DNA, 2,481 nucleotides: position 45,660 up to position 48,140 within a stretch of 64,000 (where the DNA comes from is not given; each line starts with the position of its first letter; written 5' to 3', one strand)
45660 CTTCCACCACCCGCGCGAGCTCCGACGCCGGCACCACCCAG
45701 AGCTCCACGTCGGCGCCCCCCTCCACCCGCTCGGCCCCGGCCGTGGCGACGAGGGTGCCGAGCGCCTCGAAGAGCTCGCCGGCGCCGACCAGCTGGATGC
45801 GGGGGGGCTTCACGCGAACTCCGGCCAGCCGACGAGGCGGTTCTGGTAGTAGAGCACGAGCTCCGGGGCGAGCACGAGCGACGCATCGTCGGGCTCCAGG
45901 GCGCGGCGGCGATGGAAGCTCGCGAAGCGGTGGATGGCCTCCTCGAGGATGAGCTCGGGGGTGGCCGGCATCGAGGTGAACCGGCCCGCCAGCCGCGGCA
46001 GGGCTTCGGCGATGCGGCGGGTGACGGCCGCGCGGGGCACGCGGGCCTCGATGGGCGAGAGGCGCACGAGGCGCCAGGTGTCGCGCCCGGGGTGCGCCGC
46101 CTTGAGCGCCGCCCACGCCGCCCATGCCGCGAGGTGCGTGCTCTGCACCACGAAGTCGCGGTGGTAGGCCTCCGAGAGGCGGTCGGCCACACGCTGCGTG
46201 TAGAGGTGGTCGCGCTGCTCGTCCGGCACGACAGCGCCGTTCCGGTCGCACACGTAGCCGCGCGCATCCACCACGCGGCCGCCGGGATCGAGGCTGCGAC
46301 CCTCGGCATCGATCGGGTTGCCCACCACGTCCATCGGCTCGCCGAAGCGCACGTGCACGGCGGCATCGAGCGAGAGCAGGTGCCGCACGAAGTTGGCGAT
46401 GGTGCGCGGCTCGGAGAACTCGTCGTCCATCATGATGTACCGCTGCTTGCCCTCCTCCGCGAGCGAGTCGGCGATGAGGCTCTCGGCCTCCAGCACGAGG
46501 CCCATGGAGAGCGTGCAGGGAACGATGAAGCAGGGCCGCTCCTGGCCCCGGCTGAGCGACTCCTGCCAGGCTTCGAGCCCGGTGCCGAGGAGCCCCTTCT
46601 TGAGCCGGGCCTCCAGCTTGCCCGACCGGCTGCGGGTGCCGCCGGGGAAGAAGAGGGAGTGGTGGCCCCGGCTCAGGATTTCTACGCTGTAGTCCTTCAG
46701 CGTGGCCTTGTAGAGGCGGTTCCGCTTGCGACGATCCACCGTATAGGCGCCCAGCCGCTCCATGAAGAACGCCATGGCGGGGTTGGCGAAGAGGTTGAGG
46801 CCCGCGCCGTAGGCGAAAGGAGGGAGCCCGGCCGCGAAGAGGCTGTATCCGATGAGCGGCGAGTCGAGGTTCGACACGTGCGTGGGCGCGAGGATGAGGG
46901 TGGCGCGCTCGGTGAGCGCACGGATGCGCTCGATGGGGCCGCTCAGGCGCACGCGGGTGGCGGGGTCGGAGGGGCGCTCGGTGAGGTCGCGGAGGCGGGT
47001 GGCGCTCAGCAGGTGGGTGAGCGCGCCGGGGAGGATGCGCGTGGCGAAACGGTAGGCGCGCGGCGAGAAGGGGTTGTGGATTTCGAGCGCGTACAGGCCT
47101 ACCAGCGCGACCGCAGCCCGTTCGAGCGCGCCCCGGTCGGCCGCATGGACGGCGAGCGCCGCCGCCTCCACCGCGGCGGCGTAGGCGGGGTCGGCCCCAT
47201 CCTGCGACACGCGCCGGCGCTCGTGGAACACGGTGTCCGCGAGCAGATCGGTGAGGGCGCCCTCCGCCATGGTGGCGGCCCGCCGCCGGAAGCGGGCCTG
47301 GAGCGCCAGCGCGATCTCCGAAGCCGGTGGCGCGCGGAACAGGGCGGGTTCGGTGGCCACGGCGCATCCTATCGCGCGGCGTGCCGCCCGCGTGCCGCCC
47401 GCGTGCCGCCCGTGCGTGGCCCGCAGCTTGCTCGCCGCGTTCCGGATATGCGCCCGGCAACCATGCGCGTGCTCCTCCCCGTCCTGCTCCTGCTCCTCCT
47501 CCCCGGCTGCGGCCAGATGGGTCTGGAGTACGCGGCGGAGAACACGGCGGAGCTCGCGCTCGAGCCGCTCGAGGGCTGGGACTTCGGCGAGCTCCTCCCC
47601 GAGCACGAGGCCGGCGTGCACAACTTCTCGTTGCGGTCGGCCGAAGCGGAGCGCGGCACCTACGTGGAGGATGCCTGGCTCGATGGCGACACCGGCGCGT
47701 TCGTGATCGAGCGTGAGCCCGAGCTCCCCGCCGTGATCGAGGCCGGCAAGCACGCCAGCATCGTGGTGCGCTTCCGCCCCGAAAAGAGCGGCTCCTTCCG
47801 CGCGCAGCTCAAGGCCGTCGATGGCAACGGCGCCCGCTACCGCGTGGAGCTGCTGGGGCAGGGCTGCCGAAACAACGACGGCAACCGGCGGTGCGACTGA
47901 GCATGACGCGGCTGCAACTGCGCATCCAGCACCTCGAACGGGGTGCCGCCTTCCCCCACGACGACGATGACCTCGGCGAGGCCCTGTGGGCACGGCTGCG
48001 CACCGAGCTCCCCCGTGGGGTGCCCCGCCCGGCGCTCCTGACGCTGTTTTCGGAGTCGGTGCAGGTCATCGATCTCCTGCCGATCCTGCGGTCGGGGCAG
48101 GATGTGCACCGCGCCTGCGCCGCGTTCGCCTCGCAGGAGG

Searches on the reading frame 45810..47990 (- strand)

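Call 72: search_protein_families(library=pfam, proteins=[window:45810-47990:-], max_evalue=0.001)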
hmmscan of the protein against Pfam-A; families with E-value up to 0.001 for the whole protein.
window:45810-47990:- (726 aa): 1 family
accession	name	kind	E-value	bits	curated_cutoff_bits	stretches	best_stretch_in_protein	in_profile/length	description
PF01553.26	Acyltransferase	-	5.8e-16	59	23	1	359-494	10-131/132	Acyltransferase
